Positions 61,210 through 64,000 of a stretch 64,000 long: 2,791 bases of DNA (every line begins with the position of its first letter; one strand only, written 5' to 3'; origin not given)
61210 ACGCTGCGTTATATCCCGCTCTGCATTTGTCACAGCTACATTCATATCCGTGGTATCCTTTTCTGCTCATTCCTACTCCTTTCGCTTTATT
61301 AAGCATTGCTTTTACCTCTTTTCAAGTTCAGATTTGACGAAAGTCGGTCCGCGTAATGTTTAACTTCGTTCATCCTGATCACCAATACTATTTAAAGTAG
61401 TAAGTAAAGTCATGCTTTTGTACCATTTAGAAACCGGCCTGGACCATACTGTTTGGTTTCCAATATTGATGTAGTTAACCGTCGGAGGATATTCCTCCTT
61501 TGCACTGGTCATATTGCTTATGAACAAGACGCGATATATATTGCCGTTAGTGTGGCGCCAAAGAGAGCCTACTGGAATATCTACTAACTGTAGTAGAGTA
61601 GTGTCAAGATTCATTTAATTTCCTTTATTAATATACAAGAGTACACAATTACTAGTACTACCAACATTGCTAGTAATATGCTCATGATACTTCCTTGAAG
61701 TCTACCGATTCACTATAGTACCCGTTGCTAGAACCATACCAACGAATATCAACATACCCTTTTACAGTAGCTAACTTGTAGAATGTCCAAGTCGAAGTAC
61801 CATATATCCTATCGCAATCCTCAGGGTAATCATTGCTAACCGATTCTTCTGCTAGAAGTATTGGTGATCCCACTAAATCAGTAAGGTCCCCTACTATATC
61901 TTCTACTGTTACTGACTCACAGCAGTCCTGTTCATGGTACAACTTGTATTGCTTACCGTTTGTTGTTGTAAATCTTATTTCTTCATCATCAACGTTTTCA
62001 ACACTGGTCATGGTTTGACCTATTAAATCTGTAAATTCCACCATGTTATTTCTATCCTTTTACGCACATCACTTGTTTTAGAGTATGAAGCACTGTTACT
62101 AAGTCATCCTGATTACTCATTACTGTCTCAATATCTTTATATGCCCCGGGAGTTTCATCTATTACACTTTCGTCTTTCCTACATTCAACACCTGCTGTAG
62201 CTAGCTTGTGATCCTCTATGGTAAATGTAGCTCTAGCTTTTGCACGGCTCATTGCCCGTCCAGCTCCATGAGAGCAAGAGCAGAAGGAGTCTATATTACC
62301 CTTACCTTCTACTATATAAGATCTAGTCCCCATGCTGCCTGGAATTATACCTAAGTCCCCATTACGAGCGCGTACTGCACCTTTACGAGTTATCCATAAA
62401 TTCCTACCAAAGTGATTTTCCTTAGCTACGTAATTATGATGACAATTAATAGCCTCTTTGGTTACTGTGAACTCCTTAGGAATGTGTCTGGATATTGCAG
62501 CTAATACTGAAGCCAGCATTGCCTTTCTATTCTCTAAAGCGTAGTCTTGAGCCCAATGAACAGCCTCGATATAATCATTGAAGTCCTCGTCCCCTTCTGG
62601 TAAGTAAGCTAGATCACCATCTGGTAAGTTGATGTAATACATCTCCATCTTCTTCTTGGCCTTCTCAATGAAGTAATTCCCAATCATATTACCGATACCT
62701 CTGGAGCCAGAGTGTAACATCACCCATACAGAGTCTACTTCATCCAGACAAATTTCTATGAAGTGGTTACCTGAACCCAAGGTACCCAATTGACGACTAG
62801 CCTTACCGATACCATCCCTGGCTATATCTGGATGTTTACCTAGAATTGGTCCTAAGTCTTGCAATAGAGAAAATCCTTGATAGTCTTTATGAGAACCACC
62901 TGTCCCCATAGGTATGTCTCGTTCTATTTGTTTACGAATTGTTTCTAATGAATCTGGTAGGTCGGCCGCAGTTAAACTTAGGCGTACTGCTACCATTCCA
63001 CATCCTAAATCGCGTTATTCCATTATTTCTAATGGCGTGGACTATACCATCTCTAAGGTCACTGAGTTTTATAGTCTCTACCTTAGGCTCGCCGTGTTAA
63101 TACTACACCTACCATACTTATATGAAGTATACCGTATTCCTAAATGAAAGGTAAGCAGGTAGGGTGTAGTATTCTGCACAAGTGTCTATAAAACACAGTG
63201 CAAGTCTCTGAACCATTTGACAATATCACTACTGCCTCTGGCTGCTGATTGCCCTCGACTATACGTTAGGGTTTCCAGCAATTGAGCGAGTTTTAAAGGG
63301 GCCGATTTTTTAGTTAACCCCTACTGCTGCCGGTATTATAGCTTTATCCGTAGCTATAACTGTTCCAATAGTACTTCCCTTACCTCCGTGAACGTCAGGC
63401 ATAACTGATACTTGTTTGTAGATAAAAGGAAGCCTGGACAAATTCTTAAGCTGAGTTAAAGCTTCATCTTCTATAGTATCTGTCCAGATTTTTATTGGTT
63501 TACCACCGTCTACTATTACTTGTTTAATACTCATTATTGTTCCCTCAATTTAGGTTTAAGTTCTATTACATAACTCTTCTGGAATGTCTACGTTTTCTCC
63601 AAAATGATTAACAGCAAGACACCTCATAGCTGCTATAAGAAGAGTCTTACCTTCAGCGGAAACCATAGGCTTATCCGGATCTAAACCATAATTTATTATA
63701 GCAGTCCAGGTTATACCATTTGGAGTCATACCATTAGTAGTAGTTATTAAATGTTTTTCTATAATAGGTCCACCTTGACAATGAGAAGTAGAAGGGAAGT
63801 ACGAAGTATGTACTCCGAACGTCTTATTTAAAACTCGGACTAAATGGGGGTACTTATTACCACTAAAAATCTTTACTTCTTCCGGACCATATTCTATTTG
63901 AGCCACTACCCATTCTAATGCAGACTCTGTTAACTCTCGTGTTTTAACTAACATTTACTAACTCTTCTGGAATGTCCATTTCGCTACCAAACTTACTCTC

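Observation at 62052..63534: RtcB RNA-ligase gene interrupted by a self-splicing-type group I intron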

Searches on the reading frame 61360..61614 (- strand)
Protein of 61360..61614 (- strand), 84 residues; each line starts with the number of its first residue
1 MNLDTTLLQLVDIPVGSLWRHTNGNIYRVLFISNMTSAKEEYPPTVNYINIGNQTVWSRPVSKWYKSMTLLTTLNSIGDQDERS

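Call 54: search_protein_families(library=phrogs, proteins=[window:61360-61614:-], max_evalue=0.001)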
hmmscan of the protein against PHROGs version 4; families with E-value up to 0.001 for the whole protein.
window:61360-61614:- (84 aa): 1 family
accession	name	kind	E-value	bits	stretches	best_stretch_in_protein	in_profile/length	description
phrog_4767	-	unknown function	5.9e-11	42.8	1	13-70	9-67/505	-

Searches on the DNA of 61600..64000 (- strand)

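Call 3: search_rna_families(source=window, start=62800, end=63500, threshold=evalue, max_evalue=10, show_alignments=3)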
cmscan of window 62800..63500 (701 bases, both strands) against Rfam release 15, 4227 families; matches with E-value up to 10: 2.
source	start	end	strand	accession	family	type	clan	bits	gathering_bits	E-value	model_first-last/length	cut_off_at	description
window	63019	63347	-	RF00028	Intron_gpI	Intron;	-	49.8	50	1.3e-11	1-253/253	no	Group I catalytic intron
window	63345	63360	-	RF03010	mcrA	Gene; sRNA;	-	12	57.6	2.5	1-51/51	no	mcrA RNA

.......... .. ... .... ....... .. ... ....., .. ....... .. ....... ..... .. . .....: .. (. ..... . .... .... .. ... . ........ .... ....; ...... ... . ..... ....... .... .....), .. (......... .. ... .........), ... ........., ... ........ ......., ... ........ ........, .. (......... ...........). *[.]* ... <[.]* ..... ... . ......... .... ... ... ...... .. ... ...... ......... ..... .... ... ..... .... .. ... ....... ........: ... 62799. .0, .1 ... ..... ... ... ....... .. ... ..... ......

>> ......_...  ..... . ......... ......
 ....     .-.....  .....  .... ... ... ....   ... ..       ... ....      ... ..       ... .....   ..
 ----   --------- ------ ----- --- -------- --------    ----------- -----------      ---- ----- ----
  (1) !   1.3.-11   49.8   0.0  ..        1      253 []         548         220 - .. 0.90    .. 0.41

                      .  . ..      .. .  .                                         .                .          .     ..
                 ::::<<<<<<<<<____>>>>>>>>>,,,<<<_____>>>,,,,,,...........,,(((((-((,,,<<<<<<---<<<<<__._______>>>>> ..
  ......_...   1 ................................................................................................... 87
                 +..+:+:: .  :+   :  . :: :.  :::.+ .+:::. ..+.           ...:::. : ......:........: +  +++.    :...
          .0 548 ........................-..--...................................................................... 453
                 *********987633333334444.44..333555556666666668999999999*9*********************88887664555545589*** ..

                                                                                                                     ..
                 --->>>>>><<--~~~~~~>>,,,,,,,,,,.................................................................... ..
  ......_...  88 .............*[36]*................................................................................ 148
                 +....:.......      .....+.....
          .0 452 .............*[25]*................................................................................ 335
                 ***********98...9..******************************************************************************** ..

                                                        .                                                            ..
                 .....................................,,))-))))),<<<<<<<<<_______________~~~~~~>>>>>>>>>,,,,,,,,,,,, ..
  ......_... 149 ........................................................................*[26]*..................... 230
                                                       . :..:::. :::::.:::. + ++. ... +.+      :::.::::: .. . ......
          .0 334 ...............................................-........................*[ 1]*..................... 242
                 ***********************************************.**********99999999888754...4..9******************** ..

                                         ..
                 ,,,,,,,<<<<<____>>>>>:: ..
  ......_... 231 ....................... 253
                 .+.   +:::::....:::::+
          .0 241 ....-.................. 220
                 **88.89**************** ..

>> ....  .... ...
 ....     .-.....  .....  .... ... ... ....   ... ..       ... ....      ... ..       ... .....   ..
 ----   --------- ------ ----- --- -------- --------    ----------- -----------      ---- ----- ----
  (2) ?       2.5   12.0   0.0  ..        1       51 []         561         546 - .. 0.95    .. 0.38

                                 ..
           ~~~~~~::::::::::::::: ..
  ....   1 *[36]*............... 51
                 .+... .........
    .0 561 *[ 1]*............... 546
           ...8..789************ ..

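Call 5: search_dna_similar(query=window:61600-64000:-, collection=phages, mode=near, max_rows=30)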
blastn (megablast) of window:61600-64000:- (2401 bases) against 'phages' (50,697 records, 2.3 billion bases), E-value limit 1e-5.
No match.

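Call 14: search_dna_similar(query=window:63013-63316:-, collection=phages, mode=distant, max_evalue=0.01, max_rows=30)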
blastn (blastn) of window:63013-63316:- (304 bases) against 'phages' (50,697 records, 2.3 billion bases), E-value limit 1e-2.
Records with a match: 83; places in all: 83; records where one place covers at least 80% of the query: 0.
Best place of each record, by identity: 95-99% 2; 90-95% 9; 80-90% 65; 60-80% 7.
By first word of the organism name: Staphylococcus 39; Bacillus 18; Alteromonas 5; Vibrio 5; Enterococcus 4; Proteus 3; Providencia 2; Shewanella 2; Lactococcus 2; Bacteriophage 1; and 2 more.
By host as written in the record: Staphylococcus sp. 17; - 8; Alteromonas macleodii str. 'Balearic Sea AD45' 5; Bacillus thuringiensis subsp. kurstaki 4; Proteus mirabilis 3; Bacillus subtilis 2; Providencia sp. 2; Homo sapiens 2; and 34 more.
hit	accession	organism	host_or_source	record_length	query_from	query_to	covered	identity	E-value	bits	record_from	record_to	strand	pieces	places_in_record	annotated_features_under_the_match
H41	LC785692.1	Bacillus phage CM1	Bacilus cereus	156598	10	280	57%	82.6%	4e-18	176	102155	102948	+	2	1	hypothetical protein | tRNA splicing ligase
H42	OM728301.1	Bacillus phage vB_BsuM-Goe20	Bacillus subtilis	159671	23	291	56%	82.8%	2e-22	176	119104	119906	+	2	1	hypothetical protein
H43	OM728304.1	Bacillus phage vB_BsuM-Goe27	Bacillus subtilis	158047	23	291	56%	82.8%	2e-22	176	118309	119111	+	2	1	hypothetical protein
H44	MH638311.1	Bacillus phage OmnioDeoPrimus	Bacillus thuringiensis DSM 350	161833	25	114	30%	80.2%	5e-11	73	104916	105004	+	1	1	161: DNA polymerase | 162: DNA polymerase II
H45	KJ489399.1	Bacillus phage Hakuna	-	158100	25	114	30%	79.1%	2e-9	69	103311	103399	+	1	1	DNA polymerase II (x2)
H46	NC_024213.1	Bacillus phage Hakuna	-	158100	25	114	30%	79.1%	2e-9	69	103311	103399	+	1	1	DNA polymerase (x2)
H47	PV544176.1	Enterococcus phage Pumpjack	Enterococcus faecalis ATCC 47077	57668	34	114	27%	82.1%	1e-11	76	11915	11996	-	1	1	none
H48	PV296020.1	Enterococcus phage fHoEfa06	Enterococcus faecalis #7186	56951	34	114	27%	81.0%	2e-10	72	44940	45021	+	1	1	none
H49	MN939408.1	Enterococcus phage vB_EfaS_TV16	Enterococcus faecalis ATCC 29212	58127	34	114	27%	81.0%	2e-10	72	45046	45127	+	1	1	none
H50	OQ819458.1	Enterococcus phage PEF7b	Enterococcus faecalis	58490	34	114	27%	81.0%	2e-10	72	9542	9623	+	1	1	hypothetical protein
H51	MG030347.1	Proteus phage PM135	Proteus mirabilis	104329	25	114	30%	71.9%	2e-3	49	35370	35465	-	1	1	none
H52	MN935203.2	Proteus phage VTCCBPA139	Proteus mirabilis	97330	25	114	30%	71.9%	2e-3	49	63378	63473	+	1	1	none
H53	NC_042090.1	Proteus phage PM135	Proteus mirabilis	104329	25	114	30%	71.9%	2e-3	49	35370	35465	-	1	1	none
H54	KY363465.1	Providencia phage vB_PreS_PR1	Providencia sp.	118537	25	114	30%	71.6%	7e-3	47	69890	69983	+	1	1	none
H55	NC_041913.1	Providencia phage vB_PreS_PR1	Providencia sp.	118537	25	114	30%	71.6%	7e-3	47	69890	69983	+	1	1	none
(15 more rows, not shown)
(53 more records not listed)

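Call 15: get_annotated_region(hit=H41, flank=2500)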
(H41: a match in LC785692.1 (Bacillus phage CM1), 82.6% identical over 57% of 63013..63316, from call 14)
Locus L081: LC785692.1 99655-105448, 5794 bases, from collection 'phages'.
description: Bacillus phage CM1 DNA, complete sequence.
organism: Bacillus phage CM1 (NCBI taxid 3093841)
taxonomy: Viruses
host: Bacilus cereus; source: -; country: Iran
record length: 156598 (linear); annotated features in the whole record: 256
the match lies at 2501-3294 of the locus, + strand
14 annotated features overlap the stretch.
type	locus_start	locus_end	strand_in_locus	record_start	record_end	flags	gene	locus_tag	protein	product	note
CDS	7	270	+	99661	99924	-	-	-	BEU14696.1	replication initiation protein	CM1_Ep117; ORF117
CDS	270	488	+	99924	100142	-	-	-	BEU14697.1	hypothetical protein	CM1_Ep118; ORF118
CDS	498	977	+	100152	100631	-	-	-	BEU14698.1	hypothetical protein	CM1_Ep119; ORF119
CDS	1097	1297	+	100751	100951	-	-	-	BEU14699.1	hypothetical protein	CM1_Ep120; ORF120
CDS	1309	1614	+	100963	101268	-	-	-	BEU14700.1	hypothetical protein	CM1_Ep121; ORF121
CDS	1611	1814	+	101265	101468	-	-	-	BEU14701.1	hypothetical protein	CM1_Ep122; ORF122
CDS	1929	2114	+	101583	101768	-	-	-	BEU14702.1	hypothetical protein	CM1_Ep123; ORF123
CDS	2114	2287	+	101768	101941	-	-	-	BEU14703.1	hypothetical protein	CM1_Ep124; ORF124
CDS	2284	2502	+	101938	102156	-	-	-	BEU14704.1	tRNA splicing ligase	CM1_Ep125; ORF125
CDS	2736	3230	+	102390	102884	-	-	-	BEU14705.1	hypothetical protein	CM1_Ep126; ORF126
CDS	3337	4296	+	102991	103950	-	-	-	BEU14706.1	RNA-splicing ligase RtcB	CM1_Ep127; ORF127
CDS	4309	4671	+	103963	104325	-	-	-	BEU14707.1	hypothetical protein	CM1_Ep128; ORF128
CDS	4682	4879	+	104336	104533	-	-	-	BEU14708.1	hypothetical protein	CM1_Ep129; ORF129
CDS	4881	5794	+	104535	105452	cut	-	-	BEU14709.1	sporulation protein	CM1_Ep130; ORF130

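Call 16: get_annotated_region(hit=H42, flank=2500)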
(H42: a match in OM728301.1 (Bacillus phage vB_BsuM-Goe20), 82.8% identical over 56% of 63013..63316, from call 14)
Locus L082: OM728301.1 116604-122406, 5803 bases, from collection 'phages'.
description: Bacillus phage vB_BsuM-Goe20, complete genome.
organism: Bacillus phage vB_BsuM-Goe20 (NCBI taxid 3026982)
taxonomy: Viruses; Duplodnaviria; Heunggongvirae; Uroviricota; Caudoviricetes; Herelleviridae; Bastillevirinae; Grisebachstrassevirus
host: Bacillus subtilis; source: sewage; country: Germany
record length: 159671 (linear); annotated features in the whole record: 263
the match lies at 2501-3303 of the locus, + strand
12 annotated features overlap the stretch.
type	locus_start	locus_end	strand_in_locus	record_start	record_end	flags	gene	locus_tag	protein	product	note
CDS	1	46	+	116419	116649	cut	-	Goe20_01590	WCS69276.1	hypothetical protein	-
CDS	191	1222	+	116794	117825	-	fliA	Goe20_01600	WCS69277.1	RNA polymerase sigma factor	RNA polymerase sigma factor FliA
CDS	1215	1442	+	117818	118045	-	-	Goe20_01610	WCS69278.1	hypothetical protein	-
CDS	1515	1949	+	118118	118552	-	-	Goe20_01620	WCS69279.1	hypothetical protein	-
CDS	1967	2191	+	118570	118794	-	-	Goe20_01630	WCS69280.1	hypothetical protein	-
CDS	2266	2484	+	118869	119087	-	-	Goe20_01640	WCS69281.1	hypothetical protein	-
CDS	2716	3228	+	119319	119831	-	-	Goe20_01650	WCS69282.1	hypothetical protein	-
CDS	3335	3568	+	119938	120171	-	-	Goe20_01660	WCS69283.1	hypothetical protein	-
CDS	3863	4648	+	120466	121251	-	-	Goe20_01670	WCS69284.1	hypothetical protein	-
CDS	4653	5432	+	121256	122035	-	rtcB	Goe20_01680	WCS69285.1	RNA-splicing ligase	RNA-splicing ligase RtcB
CDS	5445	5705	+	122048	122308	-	-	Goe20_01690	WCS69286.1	hypothetical protein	-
CDS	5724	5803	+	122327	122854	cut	-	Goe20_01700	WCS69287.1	hypothetical protein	-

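Call 17: search_rna_families(sources=[L081, L082], threshold=evalue, max_evalue=0.001)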
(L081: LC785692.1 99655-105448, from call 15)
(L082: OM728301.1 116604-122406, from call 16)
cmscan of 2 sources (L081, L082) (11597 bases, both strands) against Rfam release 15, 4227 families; matches with E-value up to 0.001: 2.
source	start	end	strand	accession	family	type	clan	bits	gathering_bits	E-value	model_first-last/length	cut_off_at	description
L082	3526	3773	+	RF00028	Intron_gpI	Intron;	-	72.2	50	4.2e-17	1-253/253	no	Group I catalytic intron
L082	3115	3311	+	RF00028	Intron_gpI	Intron;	-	28.1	50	0.00068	1-253/253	no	Group I catalytic intron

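Call 27: search_dna_similar(query=L081:2284-4296:+, collection=phages, mode=near, max_rows=60)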
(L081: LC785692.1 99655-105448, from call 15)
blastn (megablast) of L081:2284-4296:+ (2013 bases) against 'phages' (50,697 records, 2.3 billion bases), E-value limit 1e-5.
Records with a match: 25; places in all: 25; records where one place covers at least 80% of the query: 1.
Best place of each record, by identity: >=99% 1; 95-99% 4; 90-95% 14; 80-90% 4; 60-80% 2.
By first word of the organism name: Bacillus 24; Xanthomonas 1.
By host as written in the record: Bacillus cereus 7; Bacillus cereus ATCC 14579 2; Bacillus cereus JCM 2152 2; Priestia megaterium 2; Bacillus cereus BtB2-4 2; Bacillus subtilis 2; Bacilus cereus 1; Bacillus thuringiensis 1; and 6 more.
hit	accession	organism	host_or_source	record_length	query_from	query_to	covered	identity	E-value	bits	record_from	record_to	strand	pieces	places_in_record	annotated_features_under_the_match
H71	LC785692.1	Bacillus phage CM1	Bacilus cereus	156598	1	2013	100%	100.0%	0e+0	3718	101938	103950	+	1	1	RNA-splicing ligase RtcB | hypothetical protein (x2) | tRNA splicing ligase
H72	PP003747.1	Bacillus phage Z3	Bacillus cereus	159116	1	2012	59%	95.4%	0e+0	1889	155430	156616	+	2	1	hypothetical protein (x2)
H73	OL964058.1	Bacillus phage vB_BtM_BMBsp2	Bacillus thuringiensis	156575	1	2013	59%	95.4%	0e+0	1885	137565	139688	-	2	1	protein RtcB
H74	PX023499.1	Bacillus phage PHZU0001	Bacillus sp.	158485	2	2012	59%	94.9%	0e+0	1859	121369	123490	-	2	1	record has no annotation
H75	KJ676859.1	Bacillus phage JBP901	Bacillus cereus ATCC 14579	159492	1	2013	59%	95.2%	0e+0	1868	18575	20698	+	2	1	putative RtcB protein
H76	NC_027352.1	Bacillus phage JBP901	Bacillus cereus ATCC 14579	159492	1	2013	59%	95.2%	0e+0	1868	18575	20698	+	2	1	tRNA splicing ligase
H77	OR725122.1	Bacillus phage BC-VP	Bacillus cereus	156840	1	2013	59%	94.1%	0e+0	1805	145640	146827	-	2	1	tRNA splicing ligase | toxin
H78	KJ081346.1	Bacillus phage BCP8-2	Bacillus cereus JCM 2152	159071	1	2013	59%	94.2%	0e+0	1802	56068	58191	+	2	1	putative RTCB protein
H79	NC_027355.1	Bacillus phage BCP8-2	Bacillus cereus JCM 2152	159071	1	2013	59%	94.2%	0e+0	1802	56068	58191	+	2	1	tRNA splicing ligase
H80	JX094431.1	Bacillus phage vB_BceM_Bc431v3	Bacillus cereus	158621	1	2013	60%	91.0%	0e+0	1617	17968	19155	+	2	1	orf037: hypothetical protein | orf036: hypothetical protein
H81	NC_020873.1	Bacillus phage vB_BceM_Bc431v3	Bacillus cereus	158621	1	2013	60%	91.0%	0e+0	1617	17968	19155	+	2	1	orf037: tRNA splicing ligase | orf036: hypothetical protein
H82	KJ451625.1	Bacillus phage Bcp1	Bacillus cereus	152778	1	2013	60%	90.6%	0e+0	1586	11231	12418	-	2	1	uncharacterized protein family UPF0027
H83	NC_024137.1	Bacillus phage Bcp1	Bacillus cereus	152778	1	2013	60%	90.6%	0e+0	1586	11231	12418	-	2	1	tRNA splicing ligase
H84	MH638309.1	Bacillus phage Hobo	Bacillus thuringiensis kurstaki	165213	1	2013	60%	90.0%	0e+0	1551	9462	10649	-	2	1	24: tRNA splicing ligase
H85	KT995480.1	Bacillus phage BM15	Priestia megaterium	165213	1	2013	60%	90.0%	0e+0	1551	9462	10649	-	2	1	tRNA-splicing ligase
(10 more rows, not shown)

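Call 40: get_annotated_region(hit=H72, flank=300)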
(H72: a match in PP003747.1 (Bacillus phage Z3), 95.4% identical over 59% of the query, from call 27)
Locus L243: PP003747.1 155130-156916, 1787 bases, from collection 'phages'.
description: Bacillus phage Z3, complete genome.
organism: Bacillus phage Z3 (NCBI taxid 3110481)
taxonomy: Viruses; Duplodnaviria; Heunggongvirae; Uroviricota; Caudoviricetes; Herelleviridae; Bastillevirinae; Caeruleovirus
host: Bacillus cereus; source: -; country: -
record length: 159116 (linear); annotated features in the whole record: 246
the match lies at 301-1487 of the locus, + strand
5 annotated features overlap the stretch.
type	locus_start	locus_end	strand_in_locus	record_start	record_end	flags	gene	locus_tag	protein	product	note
CDS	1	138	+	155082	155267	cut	-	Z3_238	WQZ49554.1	hypothetical protein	hypothetical protein FD732_gp026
CDS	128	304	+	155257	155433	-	-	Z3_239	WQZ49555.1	hypothetical protein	hypothetical protein HOBO_25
CDS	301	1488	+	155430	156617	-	-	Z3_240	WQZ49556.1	hypothetical protein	hypothetical protein Xoosp15_147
CDS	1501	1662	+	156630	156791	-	-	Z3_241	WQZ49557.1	hypothetical protein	-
CDS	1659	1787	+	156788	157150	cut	-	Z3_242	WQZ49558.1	hypothetical protein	hypothetical protein JBP901_gp029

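Call 41: get_annotated_region(hit=H75, flank=300)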
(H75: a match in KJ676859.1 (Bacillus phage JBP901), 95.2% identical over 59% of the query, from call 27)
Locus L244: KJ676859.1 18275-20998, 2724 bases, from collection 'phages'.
description: Bacillus phage JBP901, complete genome.
organism: Bacillus phage JBP901 (NCBI taxid 1498212)
taxonomy: Viruses; Duplodnaviria; Heunggongvirae; Uroviricota; Caudoviricetes; Herelleviridae; Bastillevirinae; Caeruleovirus; Caeruleovirus JBP901
host: Bacillus cereus ATCC 14579; source: -; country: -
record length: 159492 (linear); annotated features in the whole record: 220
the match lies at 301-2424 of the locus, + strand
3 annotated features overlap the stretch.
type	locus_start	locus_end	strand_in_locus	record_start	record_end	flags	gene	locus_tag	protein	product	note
CDS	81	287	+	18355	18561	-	-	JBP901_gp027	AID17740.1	hypothetical protein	similar to YP_007676932.1 hypothetical protein [Bacillus phage vB_BceM-Bc431v3] ORF034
CDS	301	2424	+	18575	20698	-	-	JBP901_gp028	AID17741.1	putative RtcB protein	similar to hypothetical protein [Bacillus cereus] axon:1396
CDS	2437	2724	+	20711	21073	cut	-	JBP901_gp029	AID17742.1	hypothetical protein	similar to YP_007676937.1 hypothetical protein [Bacillus phage vB_BceM-Bc431v3] ORF039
